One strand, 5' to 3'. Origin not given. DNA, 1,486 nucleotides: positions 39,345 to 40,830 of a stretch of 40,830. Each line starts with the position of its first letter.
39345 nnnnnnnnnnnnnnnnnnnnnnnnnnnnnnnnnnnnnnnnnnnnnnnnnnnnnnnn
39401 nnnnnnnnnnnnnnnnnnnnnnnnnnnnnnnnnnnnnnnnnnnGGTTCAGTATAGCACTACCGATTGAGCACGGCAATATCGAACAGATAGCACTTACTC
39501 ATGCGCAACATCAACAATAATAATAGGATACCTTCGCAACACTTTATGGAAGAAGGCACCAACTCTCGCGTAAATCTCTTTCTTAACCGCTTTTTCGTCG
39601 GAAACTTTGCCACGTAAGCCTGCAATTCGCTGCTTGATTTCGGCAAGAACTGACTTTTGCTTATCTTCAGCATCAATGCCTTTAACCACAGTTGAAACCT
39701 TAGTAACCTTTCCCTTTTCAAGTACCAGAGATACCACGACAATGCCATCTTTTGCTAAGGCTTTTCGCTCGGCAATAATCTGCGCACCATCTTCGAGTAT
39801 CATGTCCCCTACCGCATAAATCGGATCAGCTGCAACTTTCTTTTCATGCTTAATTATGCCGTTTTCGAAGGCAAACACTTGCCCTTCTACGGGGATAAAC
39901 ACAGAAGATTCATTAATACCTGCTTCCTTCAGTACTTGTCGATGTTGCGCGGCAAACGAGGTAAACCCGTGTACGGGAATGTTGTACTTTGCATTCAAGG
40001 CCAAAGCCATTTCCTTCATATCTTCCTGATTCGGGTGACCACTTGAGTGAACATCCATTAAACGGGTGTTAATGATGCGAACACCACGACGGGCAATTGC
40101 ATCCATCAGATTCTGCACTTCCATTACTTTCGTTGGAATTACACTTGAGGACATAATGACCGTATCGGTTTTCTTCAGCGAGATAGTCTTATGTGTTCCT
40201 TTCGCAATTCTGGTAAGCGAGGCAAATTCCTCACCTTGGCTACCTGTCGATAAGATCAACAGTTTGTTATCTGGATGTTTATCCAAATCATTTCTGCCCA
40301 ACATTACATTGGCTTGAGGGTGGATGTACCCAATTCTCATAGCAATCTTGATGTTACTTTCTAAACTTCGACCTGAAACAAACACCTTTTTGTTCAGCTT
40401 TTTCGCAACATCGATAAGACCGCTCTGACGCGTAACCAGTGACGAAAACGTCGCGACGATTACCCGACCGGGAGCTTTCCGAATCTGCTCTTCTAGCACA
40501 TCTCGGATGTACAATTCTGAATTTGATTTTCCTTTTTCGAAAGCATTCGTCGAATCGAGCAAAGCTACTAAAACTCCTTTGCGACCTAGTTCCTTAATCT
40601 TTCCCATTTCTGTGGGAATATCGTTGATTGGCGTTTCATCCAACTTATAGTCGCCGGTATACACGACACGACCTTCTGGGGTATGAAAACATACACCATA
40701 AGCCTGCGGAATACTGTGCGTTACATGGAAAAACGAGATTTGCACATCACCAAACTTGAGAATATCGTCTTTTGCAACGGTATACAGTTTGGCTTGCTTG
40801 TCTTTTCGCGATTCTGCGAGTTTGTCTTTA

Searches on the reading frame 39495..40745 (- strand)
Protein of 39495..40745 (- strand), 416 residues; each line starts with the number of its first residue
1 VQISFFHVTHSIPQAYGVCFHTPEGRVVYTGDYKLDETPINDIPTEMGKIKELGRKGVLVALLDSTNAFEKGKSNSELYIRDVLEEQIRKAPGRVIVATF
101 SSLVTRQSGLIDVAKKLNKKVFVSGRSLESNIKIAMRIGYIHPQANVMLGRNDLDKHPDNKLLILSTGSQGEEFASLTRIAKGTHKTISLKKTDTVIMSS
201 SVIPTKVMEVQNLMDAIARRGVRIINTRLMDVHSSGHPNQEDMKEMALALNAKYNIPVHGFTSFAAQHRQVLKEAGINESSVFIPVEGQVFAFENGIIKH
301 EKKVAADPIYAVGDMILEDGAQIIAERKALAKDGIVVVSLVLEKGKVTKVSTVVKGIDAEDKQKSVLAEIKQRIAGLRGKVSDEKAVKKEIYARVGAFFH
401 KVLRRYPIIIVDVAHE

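Call 69: search_protein_families(library=pfam, proteins=[window:39495-40745:-], max_evalue=0.0001)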
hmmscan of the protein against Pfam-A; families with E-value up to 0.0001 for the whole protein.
window:39495-40745:- (416 aa): 3 families
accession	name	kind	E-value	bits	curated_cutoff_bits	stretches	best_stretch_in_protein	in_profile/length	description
PF22505.1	RNase_J_b_CASP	-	1.2e-37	128.9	27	1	93-216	2-125/126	Ribonuclease J, beta-CASP domain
PF17770.6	RNase_J_C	-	2.6e-09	38.4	23.8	1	324-411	2-97/102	Ribonuclease J C-terminal domain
PF07521.17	RMMBL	-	7.2e-06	26.3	21.6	1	225-278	4-59/63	Zn-dependent metallo-hydrolase RNA specificity domain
